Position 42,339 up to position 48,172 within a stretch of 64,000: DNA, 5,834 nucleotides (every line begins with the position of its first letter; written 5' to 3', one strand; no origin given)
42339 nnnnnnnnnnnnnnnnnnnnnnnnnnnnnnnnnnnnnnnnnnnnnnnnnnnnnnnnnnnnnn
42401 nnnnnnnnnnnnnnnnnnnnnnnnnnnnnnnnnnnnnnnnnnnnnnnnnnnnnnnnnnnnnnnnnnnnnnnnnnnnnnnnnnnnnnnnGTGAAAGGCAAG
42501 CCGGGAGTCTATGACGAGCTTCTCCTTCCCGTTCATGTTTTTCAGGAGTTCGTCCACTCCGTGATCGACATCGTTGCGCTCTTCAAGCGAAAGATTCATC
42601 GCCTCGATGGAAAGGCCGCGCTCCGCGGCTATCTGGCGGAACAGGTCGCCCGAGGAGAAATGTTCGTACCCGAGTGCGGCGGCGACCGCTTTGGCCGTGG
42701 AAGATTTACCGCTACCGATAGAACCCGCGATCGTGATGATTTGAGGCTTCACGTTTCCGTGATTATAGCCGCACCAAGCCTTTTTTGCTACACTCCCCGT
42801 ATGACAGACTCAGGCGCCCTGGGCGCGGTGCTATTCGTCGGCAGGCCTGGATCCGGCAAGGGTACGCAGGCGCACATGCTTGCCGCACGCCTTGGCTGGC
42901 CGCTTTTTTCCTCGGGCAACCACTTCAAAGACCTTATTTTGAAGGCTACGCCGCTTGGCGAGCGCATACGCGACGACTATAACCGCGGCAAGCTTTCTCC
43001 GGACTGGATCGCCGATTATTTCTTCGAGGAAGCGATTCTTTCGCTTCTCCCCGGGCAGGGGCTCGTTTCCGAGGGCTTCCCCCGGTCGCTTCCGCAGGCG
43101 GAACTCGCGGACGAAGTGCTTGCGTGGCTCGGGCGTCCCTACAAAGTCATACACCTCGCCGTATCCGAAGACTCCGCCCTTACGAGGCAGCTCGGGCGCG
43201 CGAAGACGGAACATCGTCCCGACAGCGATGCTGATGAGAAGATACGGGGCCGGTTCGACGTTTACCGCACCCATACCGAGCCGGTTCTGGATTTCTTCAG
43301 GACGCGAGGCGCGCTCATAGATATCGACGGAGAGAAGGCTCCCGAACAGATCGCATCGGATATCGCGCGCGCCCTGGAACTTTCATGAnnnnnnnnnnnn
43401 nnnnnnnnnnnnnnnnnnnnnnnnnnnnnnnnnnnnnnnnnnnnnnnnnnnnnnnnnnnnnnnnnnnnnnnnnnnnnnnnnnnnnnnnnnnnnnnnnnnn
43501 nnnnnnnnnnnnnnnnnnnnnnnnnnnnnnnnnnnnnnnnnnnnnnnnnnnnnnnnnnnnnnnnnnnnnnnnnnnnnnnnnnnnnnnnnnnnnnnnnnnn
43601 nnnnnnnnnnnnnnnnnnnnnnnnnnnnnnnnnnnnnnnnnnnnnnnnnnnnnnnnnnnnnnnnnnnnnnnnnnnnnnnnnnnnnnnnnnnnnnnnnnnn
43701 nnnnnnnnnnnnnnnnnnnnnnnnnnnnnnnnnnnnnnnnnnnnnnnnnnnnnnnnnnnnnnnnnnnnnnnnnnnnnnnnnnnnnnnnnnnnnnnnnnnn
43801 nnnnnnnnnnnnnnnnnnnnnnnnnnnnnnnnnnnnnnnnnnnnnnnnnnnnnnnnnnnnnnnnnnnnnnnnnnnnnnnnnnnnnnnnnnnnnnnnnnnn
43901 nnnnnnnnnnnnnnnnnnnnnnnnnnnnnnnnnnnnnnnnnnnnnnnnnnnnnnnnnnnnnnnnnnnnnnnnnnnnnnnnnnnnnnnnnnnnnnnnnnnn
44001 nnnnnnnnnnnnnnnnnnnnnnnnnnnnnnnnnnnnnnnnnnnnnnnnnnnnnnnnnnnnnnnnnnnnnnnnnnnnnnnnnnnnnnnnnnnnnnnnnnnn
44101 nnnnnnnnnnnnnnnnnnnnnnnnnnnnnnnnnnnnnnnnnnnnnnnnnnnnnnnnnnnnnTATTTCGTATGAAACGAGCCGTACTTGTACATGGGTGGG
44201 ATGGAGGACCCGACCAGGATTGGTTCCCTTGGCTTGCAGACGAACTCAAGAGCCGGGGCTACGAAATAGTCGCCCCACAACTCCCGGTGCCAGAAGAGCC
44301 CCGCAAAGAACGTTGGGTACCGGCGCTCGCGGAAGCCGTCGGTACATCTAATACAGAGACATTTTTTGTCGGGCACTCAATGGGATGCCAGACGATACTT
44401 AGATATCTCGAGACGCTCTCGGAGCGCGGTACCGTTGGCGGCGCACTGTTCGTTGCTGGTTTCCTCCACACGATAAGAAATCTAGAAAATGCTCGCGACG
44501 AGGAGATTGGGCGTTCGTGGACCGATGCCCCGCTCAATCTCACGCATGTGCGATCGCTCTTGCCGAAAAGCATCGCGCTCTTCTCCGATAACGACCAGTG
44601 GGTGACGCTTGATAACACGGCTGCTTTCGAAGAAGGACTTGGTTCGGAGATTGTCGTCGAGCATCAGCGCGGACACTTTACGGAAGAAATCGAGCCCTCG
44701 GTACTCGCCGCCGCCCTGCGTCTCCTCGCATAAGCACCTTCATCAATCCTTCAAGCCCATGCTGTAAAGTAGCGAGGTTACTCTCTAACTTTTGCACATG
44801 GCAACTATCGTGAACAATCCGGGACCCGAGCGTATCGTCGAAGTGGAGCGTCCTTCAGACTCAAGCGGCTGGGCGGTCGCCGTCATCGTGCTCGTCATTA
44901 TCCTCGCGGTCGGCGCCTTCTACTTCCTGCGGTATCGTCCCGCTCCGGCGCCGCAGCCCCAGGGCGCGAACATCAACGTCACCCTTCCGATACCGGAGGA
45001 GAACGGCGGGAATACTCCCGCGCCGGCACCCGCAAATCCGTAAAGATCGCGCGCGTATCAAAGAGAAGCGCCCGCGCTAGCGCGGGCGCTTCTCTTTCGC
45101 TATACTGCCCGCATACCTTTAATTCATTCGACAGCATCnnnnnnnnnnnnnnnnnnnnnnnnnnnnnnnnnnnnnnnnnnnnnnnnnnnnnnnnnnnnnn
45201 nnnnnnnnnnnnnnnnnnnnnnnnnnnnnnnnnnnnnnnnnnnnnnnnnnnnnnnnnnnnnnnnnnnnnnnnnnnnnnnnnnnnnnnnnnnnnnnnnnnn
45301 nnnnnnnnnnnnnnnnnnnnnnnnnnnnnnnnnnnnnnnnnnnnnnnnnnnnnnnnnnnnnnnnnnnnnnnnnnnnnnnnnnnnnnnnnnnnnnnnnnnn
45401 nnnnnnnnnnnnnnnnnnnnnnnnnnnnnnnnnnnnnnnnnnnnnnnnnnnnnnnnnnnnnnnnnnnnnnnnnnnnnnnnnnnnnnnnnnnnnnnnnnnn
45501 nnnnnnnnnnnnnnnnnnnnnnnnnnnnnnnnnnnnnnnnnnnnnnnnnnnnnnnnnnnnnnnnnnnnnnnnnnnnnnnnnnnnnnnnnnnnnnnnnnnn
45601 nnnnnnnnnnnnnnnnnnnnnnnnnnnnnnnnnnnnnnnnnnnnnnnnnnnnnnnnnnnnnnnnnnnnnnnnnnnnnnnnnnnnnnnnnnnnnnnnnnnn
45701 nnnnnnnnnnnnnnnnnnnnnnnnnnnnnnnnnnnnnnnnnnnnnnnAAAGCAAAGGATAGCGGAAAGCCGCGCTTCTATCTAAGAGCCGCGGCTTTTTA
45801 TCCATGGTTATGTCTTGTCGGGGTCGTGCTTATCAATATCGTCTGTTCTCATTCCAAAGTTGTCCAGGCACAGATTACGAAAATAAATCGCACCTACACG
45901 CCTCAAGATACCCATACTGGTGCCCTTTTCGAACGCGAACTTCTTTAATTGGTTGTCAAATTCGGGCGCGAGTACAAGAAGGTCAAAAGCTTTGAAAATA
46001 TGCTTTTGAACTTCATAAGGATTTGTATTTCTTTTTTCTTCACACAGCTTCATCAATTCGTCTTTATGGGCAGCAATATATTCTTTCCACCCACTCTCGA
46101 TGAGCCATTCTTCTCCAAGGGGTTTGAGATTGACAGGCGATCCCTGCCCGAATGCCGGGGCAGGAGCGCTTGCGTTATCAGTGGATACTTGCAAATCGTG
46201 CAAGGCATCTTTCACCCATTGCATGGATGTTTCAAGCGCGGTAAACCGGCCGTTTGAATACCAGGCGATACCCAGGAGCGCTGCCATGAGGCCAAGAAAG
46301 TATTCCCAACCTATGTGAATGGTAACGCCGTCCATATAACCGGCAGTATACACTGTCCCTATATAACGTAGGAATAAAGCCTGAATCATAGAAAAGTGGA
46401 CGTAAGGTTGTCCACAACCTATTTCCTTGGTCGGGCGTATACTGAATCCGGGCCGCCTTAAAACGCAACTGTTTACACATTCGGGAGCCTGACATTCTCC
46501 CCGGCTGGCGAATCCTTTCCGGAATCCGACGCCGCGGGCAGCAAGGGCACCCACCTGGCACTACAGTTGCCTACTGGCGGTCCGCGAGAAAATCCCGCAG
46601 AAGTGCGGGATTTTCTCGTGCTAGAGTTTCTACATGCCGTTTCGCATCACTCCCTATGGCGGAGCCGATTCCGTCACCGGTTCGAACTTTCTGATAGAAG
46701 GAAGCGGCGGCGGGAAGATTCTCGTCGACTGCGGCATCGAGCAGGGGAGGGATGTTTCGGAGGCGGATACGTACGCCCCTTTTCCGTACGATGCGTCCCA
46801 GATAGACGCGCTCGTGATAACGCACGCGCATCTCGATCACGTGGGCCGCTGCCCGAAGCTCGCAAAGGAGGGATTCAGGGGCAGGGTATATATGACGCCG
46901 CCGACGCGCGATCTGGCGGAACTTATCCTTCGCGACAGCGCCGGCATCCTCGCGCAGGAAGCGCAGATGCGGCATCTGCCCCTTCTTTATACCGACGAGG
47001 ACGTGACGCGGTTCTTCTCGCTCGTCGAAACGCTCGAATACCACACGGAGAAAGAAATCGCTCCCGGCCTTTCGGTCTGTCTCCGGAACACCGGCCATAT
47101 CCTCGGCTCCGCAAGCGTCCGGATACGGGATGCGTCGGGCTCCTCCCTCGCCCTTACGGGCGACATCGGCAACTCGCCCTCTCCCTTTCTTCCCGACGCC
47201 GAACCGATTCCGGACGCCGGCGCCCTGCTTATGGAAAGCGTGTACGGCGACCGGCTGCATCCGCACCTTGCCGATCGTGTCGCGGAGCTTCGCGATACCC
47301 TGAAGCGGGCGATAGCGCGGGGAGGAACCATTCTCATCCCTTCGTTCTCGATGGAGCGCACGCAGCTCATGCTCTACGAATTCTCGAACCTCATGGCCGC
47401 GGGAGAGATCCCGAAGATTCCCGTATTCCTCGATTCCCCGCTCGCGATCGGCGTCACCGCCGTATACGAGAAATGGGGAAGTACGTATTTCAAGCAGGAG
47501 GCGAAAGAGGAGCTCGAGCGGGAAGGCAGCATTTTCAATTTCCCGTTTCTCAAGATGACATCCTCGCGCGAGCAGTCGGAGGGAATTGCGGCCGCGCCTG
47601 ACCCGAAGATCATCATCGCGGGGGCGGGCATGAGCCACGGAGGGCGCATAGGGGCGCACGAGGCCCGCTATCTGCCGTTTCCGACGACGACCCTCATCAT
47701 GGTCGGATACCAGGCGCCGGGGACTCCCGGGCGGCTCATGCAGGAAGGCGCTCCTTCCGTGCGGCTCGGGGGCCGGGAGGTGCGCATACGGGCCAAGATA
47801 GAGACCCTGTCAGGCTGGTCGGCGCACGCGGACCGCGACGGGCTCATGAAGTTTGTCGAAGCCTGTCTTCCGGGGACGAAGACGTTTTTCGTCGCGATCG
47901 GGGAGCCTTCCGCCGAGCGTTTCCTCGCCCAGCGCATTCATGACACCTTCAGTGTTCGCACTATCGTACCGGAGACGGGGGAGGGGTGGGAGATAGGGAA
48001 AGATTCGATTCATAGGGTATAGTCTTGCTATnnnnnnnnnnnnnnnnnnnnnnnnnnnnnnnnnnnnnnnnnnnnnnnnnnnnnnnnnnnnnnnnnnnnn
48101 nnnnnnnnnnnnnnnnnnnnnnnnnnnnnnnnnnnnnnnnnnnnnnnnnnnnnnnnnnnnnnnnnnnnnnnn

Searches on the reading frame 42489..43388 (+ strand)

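Call 43: search_protein_families(library=pfam, proteins=[window:42489-43388:+], max_evalue=0.001)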
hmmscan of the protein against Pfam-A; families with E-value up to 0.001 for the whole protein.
window:42489-43388:+ (299 aa): 2 families
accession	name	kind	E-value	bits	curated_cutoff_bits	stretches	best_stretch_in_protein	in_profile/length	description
PF00406.28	ADK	-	2.7e-25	89.7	26.8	1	117-274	2-150/151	Adenylate kinase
PF13207.12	AAA_17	-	2.3e-14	54.3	27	1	117-252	1-135/136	AAA domain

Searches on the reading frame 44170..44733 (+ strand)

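Call 43: search_protein_families(library=pfam, proteins=[window:44170-44733:+], max_evalue=0.001)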
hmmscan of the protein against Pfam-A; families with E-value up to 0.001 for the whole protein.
window:44170-44733:+ (187 aa): 2 families
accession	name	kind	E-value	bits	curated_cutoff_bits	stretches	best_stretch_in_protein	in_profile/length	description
PF06821.19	Ser_hydrolase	-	3.4e-24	86.1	22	1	5-172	2-156/172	Serine hydrolase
PF12697.13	Abhydrolase_6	-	3.3e-07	31.6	26.3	1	5-113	2-94/217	Alpha/beta hydrolase family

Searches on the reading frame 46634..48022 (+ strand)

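Call 43: search_protein_families(library=pfam, proteins=[window:46634-48022:+], max_evalue=0.001)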
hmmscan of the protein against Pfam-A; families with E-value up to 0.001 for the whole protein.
window:46634-48022:+ (462 aa): 6 families
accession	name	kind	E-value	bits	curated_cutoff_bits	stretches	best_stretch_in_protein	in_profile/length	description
PF10996.14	Beta-Casp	-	2.8e-27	96.1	27.7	1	243-367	1-118/120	Beta-Casp domain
PF00753.33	Lactamase_B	-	6.9e-12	46.2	22.7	1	17-102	7-89/196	Metallo-beta-lactamase superfamily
PF07521.17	RMMBL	-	5.6e-11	42.7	21.6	1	383-446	2-63/63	Zn-dependent metallo-hydrolase RNA specificity domain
PF16661.11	Lactamase_B_6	-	1.1e-10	41.7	27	1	27-168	7-153/193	Metallo-beta-lactamase superfamily domain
PF12706.13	Lactamase_B_2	-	5e-07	30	27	1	29-92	3-67/200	Beta-lactamase superfamily domain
PF23023.1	Anti-Pycsar_Apyc1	-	1.8e-05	24.8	50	1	24-162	27-153/250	Anti-Pycsar protein Apyc1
